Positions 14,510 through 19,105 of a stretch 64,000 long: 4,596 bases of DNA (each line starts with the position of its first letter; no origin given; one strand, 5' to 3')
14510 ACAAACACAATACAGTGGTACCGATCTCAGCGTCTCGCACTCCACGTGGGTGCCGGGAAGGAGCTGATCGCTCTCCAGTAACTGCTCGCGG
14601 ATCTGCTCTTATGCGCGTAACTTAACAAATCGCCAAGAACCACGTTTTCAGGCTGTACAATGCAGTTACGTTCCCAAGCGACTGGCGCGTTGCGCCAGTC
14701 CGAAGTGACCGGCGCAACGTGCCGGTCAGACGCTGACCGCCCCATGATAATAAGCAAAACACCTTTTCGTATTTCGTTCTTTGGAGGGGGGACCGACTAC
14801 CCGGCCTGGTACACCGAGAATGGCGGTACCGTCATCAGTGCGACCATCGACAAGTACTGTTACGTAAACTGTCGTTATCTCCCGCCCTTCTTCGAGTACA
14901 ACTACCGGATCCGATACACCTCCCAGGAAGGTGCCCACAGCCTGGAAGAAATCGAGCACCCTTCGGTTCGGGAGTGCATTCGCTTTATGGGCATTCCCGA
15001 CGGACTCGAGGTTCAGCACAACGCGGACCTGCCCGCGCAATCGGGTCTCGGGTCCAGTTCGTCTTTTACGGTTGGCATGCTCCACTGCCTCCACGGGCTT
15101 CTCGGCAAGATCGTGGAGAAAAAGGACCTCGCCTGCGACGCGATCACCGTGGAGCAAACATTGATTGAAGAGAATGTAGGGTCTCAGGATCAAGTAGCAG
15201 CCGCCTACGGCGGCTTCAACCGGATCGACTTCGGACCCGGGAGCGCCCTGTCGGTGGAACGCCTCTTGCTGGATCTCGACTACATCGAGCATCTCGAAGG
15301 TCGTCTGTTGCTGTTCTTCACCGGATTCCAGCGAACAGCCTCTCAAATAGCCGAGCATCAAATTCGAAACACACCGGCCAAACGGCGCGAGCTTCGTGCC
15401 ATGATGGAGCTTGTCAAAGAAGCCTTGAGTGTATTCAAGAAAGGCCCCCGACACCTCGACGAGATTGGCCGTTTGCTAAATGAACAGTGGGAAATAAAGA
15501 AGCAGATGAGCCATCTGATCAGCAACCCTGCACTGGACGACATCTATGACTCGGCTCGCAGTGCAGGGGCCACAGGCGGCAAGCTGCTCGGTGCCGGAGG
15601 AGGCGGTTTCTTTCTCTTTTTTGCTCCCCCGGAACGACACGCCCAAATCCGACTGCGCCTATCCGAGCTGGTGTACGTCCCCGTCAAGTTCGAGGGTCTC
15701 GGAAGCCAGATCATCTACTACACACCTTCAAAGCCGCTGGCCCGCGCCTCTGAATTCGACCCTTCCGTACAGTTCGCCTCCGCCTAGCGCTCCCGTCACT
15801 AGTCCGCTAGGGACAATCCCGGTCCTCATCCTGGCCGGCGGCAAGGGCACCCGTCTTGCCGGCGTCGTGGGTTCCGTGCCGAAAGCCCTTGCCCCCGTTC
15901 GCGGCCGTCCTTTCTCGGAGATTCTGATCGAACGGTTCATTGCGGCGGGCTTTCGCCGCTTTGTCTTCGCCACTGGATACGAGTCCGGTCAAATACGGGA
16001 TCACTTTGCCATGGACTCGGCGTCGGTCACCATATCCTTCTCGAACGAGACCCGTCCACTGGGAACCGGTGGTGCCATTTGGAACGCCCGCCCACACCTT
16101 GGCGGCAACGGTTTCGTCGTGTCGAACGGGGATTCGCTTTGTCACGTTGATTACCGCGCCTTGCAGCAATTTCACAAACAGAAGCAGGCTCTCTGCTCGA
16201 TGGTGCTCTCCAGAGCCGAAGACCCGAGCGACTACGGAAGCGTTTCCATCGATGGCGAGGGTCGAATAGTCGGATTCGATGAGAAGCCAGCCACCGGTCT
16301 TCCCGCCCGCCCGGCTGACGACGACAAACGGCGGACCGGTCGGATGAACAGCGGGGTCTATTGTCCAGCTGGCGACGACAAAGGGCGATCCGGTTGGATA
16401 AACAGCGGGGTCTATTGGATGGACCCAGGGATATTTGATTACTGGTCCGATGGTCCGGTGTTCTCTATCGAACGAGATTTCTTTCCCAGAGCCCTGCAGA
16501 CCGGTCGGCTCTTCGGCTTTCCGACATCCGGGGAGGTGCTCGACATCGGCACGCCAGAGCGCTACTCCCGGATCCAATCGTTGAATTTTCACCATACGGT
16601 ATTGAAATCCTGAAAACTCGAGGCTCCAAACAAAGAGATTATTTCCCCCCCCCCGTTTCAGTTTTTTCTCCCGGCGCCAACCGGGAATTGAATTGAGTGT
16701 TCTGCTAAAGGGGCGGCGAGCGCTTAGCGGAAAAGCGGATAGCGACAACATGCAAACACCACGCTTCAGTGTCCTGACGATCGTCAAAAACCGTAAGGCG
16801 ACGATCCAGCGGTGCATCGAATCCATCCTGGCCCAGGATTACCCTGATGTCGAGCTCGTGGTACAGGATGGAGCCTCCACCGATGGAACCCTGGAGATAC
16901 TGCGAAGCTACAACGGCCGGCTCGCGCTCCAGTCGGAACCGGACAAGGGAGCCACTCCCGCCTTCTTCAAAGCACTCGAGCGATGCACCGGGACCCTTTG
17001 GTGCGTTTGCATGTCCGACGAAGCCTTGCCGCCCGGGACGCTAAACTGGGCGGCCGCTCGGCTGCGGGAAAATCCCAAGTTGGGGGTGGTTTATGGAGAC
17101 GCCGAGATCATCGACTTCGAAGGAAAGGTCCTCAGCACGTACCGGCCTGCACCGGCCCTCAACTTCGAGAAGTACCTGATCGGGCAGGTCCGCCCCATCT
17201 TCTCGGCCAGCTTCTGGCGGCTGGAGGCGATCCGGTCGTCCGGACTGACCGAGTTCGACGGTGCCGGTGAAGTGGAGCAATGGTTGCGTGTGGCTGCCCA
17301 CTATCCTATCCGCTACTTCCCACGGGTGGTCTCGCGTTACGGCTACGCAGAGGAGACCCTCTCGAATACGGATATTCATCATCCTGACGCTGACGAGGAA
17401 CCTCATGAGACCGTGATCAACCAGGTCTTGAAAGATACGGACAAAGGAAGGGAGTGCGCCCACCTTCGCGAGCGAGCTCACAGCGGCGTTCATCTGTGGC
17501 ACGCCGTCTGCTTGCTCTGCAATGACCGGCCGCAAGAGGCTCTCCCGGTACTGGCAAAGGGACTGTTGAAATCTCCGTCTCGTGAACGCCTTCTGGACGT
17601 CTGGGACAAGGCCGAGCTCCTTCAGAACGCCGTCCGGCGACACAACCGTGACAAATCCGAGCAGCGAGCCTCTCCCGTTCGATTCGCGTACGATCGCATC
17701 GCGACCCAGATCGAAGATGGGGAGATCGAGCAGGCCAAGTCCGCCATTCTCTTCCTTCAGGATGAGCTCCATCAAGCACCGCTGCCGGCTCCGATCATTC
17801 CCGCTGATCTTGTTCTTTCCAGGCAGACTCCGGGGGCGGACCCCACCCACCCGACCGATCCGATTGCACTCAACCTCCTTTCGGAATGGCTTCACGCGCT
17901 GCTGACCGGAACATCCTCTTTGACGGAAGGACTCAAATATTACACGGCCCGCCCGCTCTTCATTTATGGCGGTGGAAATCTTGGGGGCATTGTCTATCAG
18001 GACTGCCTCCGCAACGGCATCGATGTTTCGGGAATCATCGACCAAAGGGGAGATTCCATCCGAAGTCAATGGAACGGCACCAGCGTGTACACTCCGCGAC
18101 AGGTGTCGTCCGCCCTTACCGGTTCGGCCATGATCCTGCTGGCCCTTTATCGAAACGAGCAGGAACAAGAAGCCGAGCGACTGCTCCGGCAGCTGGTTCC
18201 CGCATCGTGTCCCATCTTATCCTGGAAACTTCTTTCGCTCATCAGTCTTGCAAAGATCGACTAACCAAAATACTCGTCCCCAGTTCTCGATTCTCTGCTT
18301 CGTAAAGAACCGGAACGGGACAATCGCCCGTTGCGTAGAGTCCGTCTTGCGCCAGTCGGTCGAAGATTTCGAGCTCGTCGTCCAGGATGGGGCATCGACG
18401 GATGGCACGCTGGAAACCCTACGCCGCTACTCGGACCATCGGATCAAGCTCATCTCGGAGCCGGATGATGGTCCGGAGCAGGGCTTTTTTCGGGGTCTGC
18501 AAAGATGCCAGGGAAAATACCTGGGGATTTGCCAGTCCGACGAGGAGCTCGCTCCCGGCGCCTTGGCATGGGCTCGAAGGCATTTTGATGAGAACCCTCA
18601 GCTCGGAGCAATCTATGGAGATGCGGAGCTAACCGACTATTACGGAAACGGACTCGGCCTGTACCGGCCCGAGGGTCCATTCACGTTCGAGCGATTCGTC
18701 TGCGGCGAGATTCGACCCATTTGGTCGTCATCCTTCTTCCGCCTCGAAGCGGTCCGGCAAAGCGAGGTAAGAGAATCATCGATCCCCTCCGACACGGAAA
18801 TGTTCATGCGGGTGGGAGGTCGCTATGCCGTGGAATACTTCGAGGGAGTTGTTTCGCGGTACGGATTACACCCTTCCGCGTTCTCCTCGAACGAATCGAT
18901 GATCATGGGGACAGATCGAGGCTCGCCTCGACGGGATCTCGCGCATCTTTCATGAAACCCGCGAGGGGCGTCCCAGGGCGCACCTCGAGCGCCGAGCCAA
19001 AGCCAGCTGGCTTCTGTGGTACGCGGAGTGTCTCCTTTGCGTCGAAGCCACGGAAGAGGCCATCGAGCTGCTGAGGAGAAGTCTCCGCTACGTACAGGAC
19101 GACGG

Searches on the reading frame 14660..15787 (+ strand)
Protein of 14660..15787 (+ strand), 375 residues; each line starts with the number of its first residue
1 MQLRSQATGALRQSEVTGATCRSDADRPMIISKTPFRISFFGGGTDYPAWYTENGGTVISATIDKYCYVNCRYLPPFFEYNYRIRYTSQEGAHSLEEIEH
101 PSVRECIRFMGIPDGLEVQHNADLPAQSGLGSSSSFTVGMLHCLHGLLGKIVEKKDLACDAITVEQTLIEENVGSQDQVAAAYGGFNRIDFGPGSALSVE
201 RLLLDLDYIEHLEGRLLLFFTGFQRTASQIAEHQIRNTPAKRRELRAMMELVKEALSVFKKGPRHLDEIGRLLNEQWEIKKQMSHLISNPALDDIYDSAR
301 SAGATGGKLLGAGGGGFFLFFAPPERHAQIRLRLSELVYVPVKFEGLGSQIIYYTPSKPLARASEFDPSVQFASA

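Call 11: search_protein_families(library=pfam, proteins=[window:14660-15787:+], max_evalue=0.001)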
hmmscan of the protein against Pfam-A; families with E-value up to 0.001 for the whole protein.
window:14660-15787:+ (375 aa): 2 families
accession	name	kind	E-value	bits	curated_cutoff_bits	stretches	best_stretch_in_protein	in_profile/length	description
PF00288.32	GHMP_kinases_N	-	6.3e-12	46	22.3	1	110-185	14-87/87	GHMP kinases N terminal domain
PF08544.19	GHMP_kinases_C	-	1.8e-11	44.7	21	1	264-336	8-81/85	GHMP kinases C terminal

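Call 52: search_protein_families(library=ncbifam, proteins=[window:14660-15787:+], max_evalue=0.00001)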
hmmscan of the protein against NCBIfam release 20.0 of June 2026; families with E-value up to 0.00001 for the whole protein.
window:14660-15787:+ (375 aa): 8 families
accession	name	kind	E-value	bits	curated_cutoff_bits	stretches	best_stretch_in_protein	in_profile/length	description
NF049969.1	GlMnHpPKinHddA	equivalog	4e-40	138.3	600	1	30-330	3-312/338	D-glycero-D-manno-heptose 7-phosphate kinase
NF009948.0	PRK13412.1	equivalog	6.7e-28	96.9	721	1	102-331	715-945/974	bifunctional fucokinase/fucose-1-phosphate guanylyltransferase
TIGR00549.1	mevalon_kin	equivalog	8.1e-18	64.9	163.05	1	57-320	18-275/276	mevalonate kinase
NF003036.0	PRK03926.1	equivalog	3e-15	56.1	403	1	57-330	23-275/302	mevalonate kinase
TIGR00131.1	gal_kin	equivalog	1.4e-13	50.6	226.65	1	107-185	102-180/388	galactokinase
NF003006.0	PRK03817.1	equivalog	1.6e-11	43.8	443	0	114-228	86-194/352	galactokinase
NF003705.0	PRK05322.1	equivalog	2.6e-08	33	385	0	111-187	108-184/388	galactokinase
NF001816.0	PRK00555.1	equivalog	4.2e-06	26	509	0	117-207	93-183/363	galactokinase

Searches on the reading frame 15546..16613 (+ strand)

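Call 11: search_protein_families(library=pfam, proteins=[window:15546-16613:+], max_evalue=0.001)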
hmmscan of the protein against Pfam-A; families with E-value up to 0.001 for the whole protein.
window:15546-16613:+ (355 aa): 2 families
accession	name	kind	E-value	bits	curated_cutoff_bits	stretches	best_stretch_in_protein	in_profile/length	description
PF00483.29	NTP_transferase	-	4.9e-29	102.1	21.2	1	94-344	3-239/245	Nucleotidyl transferase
PF12804.13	NTP_transf_3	-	1.7e-10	41.8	27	1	93-212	1-110/160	MobA-like NTP transferase domain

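Call 52: search_protein_families(library=ncbifam, proteins=[window:15546-16613:+], max_evalue=0.00001)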
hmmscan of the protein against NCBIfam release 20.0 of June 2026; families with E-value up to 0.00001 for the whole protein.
window:15546-16613:+ (355 aa): 29 families (the best 25 are shown)
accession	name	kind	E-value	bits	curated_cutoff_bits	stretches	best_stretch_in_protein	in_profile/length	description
NF052502.1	man1P_GTase_Rv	exception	1.5e-39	135.8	440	1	94-249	4-160/352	mannose-1-phosphate guanylyltransferase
NF049965.1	GlMnHpPGnyltfHddC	equivalog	7.1e-30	104.3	300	1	94-248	4-153/221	D-glycero-D-manno-heptose 1-phosphate guanosyltransferase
TIGR03992.1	Arch_glmU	subfamily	1.3e-27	96.7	292.1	1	94-250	4-155/393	bifunctional sugar-1-phosphate nucleotidylyltransferase/acetyltransferase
NF045761.1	NAMPUrTaseMurU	equivalog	2.1e-24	86.7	250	1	93-221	3-136/226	N-acetylmuramate alpha-1-phosphate uridylyltransferase MurU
NF041313.1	UDPGP_AglF_Halo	equivalog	4e-18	65.7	400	1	94-249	4-160/234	UTP--glucose-1-phosphate uridylyltransferase AglF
TIGR01208.1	rmlA_long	equivalog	5e-18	65.1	320.25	1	94-250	3-161/353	glucose-1-phosphate thymidylyltransferase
TIGR02623.1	G1P_cyt_trans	equivalog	4.4e-17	62.4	300.25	1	93-250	3-179/255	glucose-1-phosphate cytidylyltransferase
NF010935.0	PRK14355.1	equivalog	5.8e-17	61.5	718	1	91-273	4-177/459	bifunctional UDP-N-acetylglucosamine diphosphorylase/glucosamine-1-phosphate N-acetyltransferase GlmU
TIGR01173.1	glmU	equivalog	1.1e-16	60.7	366.85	1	93-275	3-173/452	bifunctional UDP-N-acetylglucosamine diphosphorylase/glucosamine-1-phosphate N-acetyltransferase GlmU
NF010940.0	PRK14360.1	equivalog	1e-15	57.3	602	1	92-273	3-175/452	bifunctional UDP-N-acetylglucosamine diphosphorylase/glucosamine-1-phosphate N-acetyltransferase GlmU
NF045697.1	MurNAcPUrMurU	equivalog_domain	3.7e-15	56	370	1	94-211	1-120/229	N-acetylmuramate alpha-1-phosphate uridylyltransferase MurU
NF041173.1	Sug_nt_acttase_Thmprot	equivalog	5.4e-12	45.3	600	1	93-249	3-154/405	bifunctional sugar-1-phosphate nucleotidylyltransferase/acetyltransferase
NF010934.1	PRK14354.1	equivalog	5.9e-12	44.8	450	1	94-273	3-171/447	bifunctional UDP-N-acetylglucosamine diphosphorylase/glucosamine-1-phosphate N-acetyltransferase GlmU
TIGR02091.1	glgC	equivalog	2.4e-11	43.3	424.9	1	93-252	3-180/364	glucose-1-phosphate adenylyltransferase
TIGR01207.1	rmlA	equivalog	3.4e-11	42.8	360.65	1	94-250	3-162/286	glucose-1-phosphate thymidylyltransferase RfbA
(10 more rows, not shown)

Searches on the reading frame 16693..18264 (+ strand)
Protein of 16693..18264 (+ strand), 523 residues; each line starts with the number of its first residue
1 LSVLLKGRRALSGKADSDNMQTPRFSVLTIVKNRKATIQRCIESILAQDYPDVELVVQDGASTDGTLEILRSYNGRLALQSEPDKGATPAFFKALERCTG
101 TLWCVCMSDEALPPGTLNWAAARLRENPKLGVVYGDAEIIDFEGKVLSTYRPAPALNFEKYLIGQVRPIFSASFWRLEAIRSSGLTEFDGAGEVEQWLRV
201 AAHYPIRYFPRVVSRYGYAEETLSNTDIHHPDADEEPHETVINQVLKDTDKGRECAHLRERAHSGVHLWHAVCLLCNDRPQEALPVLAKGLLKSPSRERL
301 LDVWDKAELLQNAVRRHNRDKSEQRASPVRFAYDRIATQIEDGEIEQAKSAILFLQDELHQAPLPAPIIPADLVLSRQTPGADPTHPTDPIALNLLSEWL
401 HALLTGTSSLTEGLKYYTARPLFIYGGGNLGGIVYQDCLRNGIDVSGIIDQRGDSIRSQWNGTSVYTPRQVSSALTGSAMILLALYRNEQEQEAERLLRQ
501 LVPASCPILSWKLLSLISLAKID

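Call 11: search_protein_families(library=pfam, proteins=[window:16693-18264:+], max_evalue=0.001)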
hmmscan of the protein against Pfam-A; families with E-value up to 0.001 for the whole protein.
window:16693-18264:+ (523 aa): 2 families
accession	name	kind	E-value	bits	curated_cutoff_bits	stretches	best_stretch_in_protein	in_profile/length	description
PF00535.33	Glycos_transf_2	-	2e-17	64.1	23.3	1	26-135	1-114/168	Glycosyl transferase family 2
PF13641.12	Glyco_tranf_2_3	-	4.1e-07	30.7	27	1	32-136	10-122/230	Glycosyltransferase like family 2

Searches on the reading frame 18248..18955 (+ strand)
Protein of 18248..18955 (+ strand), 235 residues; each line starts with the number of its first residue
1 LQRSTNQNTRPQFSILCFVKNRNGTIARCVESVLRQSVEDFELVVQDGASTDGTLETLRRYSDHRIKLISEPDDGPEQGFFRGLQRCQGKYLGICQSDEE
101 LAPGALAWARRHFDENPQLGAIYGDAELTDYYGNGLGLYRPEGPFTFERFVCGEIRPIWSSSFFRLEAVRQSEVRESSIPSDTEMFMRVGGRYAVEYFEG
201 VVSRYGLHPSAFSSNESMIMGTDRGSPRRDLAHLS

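Call 11: search_protein_families(library=pfam, proteins=[window:18248-18955:+], max_evalue=0.001)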
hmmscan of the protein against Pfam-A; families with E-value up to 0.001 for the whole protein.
window:18248-18955:+ (235 aa): 2 families
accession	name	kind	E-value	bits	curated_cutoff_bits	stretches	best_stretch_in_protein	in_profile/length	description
PF00535.33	Glycos_transf_2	-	5.9e-19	69.1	23.3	1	15-124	2-117/168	Glycosyl transferase family 2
PF13641.12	Glyco_tranf_2_3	-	1.4e-06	28.9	27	1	21-127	11-124/230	Glycosyltransferase like family 2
